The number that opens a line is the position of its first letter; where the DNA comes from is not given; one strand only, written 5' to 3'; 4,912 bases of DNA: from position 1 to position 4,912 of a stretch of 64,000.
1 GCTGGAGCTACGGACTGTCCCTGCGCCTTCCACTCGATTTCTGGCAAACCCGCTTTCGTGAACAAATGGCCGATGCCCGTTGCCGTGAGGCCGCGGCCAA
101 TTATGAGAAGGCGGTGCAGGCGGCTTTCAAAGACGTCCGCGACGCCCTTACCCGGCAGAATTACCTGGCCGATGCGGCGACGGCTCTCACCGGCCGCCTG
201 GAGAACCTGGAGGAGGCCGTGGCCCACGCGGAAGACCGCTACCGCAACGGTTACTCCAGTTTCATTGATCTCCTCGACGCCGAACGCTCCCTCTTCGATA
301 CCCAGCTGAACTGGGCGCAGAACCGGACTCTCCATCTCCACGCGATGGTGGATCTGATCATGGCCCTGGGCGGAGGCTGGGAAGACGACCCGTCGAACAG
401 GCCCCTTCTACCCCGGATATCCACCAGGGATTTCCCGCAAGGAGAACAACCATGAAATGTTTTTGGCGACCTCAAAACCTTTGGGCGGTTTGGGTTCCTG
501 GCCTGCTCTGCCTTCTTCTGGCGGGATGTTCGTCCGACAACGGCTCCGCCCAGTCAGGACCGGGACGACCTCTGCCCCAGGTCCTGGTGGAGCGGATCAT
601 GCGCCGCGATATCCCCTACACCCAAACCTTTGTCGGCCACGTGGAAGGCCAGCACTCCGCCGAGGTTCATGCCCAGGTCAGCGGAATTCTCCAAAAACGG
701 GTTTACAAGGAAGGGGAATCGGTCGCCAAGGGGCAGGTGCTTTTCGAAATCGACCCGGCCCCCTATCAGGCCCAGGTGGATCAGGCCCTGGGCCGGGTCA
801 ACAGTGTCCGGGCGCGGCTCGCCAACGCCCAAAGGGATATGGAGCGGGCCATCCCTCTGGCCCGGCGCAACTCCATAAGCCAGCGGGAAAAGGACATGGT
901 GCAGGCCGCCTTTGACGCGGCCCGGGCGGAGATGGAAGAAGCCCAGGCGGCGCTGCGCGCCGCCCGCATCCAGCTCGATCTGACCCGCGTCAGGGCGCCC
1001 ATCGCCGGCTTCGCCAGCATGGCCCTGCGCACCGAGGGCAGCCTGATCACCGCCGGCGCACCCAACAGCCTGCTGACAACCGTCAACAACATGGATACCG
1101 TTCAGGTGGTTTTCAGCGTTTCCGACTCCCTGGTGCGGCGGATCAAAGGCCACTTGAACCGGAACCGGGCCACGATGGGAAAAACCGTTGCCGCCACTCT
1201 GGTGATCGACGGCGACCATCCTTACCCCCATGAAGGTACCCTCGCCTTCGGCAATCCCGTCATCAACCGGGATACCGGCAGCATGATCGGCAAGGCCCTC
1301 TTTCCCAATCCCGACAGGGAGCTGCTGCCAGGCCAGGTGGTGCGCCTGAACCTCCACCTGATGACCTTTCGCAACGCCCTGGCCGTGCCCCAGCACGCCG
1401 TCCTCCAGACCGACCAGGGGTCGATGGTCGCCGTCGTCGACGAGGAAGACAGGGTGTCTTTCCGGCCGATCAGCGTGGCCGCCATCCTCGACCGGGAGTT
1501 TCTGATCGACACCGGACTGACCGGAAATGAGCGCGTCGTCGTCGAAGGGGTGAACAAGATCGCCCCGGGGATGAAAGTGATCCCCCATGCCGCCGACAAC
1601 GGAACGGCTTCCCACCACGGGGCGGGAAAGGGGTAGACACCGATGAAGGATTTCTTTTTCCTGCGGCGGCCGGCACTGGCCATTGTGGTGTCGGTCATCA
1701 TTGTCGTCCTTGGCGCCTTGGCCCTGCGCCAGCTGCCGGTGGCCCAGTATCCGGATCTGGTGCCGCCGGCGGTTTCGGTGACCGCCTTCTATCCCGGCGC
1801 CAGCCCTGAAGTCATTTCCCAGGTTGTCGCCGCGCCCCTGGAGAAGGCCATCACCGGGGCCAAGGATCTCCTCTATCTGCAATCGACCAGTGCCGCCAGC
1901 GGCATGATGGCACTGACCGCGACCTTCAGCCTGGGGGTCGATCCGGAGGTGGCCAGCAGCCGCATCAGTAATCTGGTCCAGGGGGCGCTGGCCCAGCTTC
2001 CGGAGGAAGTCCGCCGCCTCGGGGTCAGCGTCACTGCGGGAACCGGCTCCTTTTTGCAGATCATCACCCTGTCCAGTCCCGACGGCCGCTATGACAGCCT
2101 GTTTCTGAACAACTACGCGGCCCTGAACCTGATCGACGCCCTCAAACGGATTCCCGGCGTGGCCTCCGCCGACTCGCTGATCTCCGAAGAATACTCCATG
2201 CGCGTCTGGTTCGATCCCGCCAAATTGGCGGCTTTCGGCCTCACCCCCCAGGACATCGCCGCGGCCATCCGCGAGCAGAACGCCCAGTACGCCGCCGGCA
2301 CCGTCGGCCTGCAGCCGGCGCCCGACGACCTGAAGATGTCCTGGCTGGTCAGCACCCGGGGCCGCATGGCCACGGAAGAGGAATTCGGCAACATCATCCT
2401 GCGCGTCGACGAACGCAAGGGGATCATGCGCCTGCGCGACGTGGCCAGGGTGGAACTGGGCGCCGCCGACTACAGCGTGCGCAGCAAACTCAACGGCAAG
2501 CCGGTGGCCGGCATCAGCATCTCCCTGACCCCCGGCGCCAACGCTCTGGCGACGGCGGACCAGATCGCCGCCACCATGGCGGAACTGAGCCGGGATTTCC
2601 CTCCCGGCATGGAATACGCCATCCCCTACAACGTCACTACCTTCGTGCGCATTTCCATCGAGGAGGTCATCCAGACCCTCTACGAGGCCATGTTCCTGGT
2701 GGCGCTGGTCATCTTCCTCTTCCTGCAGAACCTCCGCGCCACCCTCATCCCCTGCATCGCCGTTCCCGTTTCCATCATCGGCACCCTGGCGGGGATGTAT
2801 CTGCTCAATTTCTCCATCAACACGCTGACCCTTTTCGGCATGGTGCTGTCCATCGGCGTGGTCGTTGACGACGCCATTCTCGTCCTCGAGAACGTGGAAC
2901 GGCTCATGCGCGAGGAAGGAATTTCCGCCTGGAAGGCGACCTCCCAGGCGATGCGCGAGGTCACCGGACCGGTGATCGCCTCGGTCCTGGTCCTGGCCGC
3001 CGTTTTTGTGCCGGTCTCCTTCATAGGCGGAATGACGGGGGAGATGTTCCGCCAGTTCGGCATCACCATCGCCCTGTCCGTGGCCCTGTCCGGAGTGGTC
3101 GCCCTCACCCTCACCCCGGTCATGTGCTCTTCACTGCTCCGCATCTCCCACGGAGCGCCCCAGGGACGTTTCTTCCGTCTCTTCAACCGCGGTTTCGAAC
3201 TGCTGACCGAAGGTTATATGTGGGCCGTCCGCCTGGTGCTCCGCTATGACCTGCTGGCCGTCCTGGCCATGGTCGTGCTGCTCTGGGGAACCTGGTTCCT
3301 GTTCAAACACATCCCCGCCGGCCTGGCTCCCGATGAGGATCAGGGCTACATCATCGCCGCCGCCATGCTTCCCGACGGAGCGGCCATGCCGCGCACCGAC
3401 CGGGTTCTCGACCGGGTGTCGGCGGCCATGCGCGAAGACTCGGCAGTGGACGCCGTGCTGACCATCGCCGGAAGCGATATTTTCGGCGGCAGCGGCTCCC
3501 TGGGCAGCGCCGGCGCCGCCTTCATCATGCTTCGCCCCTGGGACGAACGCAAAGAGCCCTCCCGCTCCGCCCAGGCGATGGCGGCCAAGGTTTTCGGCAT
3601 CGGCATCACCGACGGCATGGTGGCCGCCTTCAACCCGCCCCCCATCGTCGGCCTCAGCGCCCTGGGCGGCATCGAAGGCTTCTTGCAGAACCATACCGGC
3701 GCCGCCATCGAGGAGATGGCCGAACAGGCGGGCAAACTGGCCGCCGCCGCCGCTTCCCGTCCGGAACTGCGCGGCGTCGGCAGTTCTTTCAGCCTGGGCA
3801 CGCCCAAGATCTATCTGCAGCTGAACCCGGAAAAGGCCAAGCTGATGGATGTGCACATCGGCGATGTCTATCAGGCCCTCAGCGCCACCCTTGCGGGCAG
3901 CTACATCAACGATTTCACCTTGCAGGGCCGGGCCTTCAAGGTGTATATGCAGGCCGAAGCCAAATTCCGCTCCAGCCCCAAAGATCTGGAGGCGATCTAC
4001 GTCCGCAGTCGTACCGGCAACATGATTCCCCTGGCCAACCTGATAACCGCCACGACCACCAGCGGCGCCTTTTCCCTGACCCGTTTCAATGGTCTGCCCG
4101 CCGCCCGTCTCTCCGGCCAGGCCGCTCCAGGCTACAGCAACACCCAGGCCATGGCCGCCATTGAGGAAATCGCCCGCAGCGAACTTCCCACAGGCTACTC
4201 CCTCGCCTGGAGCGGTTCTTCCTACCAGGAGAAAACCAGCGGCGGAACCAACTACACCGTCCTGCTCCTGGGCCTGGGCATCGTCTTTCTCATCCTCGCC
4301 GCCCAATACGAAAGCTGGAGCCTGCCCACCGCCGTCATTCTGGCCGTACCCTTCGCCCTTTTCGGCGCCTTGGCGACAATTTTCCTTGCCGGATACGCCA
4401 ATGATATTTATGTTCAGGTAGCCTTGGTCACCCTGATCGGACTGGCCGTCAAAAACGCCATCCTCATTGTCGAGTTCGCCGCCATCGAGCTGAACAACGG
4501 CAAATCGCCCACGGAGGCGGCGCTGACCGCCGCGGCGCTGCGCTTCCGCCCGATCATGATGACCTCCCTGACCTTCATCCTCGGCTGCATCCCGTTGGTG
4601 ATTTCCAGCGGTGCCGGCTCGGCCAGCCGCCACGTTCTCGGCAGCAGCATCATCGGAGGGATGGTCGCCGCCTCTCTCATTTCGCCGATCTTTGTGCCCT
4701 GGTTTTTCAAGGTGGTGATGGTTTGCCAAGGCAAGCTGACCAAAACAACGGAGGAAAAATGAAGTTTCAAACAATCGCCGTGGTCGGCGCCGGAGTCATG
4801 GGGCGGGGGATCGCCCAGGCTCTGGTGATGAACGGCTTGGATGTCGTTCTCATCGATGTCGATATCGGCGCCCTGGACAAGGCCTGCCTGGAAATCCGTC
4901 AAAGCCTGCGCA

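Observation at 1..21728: Efflux-first 21.7-kb operon-like PKS cluster: RND pump, hydroxymalonyl-ACP cassette, two type I PKSs, ABC exporter, TEII and a diguanylate cyclase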

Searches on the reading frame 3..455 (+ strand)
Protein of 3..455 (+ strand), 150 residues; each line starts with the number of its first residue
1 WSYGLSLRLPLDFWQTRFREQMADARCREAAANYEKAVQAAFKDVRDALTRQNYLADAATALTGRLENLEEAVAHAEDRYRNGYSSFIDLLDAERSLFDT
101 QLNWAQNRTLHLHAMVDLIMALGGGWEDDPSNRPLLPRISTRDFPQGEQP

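Call 3: search_protein_families(library=pfam, proteins=[window:3-455:+])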
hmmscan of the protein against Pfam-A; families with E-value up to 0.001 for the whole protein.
window:3-455:+ (150 aa): 2 families
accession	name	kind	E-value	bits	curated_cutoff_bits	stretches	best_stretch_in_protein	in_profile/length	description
PF02321.23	OEP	-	2.7e-15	57.1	22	1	2-123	65-187/187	Outer membrane efflux protein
PF13747.11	DUF4164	-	0.00047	21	27.2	0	53-115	4-68/89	Domain of unknown function (DUF4164)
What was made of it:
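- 1..455 (+): 3' part of the outer-membrane factor (OMF) gene of the tripartite pump. The gene starts 1144 nt left of the window. PF02321 OEP, E=2.7e-15 (call 3).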

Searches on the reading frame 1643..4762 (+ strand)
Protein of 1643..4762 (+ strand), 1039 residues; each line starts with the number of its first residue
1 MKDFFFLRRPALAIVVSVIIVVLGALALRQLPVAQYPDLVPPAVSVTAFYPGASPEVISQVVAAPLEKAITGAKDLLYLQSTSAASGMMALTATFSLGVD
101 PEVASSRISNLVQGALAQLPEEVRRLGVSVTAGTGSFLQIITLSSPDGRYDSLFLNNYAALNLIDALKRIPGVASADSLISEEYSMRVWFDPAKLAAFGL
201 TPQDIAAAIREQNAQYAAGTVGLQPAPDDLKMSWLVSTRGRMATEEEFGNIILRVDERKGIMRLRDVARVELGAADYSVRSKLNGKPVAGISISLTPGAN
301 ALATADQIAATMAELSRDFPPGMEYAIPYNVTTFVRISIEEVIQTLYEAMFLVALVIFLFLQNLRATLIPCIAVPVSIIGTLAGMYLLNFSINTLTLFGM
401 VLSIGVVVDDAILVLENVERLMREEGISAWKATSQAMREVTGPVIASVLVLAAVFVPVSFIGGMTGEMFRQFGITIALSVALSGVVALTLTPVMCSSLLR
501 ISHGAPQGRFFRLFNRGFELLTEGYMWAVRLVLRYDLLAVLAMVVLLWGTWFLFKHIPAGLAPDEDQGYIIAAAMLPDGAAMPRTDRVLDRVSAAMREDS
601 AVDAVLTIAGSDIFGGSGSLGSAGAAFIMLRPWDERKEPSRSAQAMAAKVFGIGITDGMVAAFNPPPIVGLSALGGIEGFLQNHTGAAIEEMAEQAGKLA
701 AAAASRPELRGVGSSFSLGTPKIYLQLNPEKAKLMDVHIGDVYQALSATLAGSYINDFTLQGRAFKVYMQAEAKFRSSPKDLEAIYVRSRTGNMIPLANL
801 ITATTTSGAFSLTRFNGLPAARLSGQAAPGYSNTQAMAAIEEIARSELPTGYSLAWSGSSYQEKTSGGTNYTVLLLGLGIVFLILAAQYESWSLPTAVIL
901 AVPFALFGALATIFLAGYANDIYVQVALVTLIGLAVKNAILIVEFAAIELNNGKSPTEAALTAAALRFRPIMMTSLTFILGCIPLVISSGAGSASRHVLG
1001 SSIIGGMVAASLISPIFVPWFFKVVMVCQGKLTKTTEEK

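Call 3: search_protein_families(library=pfam, proteins=[window:1643-4762:+])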
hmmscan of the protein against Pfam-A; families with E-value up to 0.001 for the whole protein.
window:1643-4762:+ (1039 aa): 2 families
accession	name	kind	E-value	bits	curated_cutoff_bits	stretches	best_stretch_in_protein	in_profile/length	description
PF00873.25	ACR_tran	-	0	1044.8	28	1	5-1025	4-1020/1021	AcrB/AcrD/AcrF family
PF03176.21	MMPL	-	1.8e-10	40.8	20.5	1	349-498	152-302/333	MMPL family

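Call 11: search_protein_families(library=ncbifam, proteins=[window:1643-4762:+])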
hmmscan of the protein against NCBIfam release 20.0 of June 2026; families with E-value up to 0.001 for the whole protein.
window:1643-4762:+ (1039 aa): 14 families
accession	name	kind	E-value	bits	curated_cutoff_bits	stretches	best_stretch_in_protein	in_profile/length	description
NF000282.2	RND_permease_1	subfamily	0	1262.6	1250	1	5-1025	3-1027/1029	multidrug efflux RND transporter permease subunit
TIGR00915.1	2A0602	subfamily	0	1127.8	940.35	1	5-1031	4-1034/1050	efflux RND transporter permease subunit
NF007131.0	PRK09577.1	equivalog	3.2e-276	919.1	1768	1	5-1026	4-1023/1045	multidrug efflux RND transporter permease subunit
NF007842.1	PRK10555.1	equivalog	4.4e-272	905.5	1854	1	5-1025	4-1026/1036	multidrug efflux RND transporter permease AcrD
NF011706.2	PRK15127.1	equivalog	1.3e-269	897.3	2150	1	5-1026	4-1030/1049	multidrug efflux RND transporter permease subunit AcrB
NF000037.1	RND_perm_OqxB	exception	3.9e-259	862.6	2200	1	5-1024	6-1033/1050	multidrug efflux RND transporter permease subunit OqxB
NF033617.1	RND_permease_2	subfamily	5e-248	825.9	1250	1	5-1022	3-1004/1009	multidrug efflux RND transporter permease subunit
NF007133.0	PRK09579.1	equivalog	2.5e-187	624.6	1763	1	6-1026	7-1003/1017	multidrug efflux RND transporter permease subunit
NF007798.0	PRK10503.1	equivalog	2.6e-136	455.7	1584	1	5-1019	15-1016/1040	MdtB/MuxB family multidrug efflux RND transporter permease subunit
NF007905.0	PRK10614.1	equivalog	4.5e-136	455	1774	1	5-1019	6-1002/1025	multidrug efflux RND transporter permease subunit MdtC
TIGR00914.1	2A0601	subfamily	3.6e-105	352.8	701.45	1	12-1035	15-1045/1051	CusA/CzcA family heavy metal efflux RND transporter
TIGR00916.1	2A0604s01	subfamily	1.1e-09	38.3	148.6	2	873-988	93-207/231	SecD/SecF family protein translocase subunit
TIGR00921.1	2A067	subfamily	1.5e-07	29.9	351.9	2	344-499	196-347/733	hydrophobe/amphiphile efflux-3 (HAE3) family transporter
NF009580.0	PRK13023.1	equivalog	0.00017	19.9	1153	1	349-502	300-451/775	protein translocase subunit SecDF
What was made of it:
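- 1643..4762 (+): RND permease (HAE1 / AcrB type), 1039 aa. PF00873, 1044.8 bits; NF000282, 1262.6 bits, above the 1250 cut-off (calls 3, 11).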
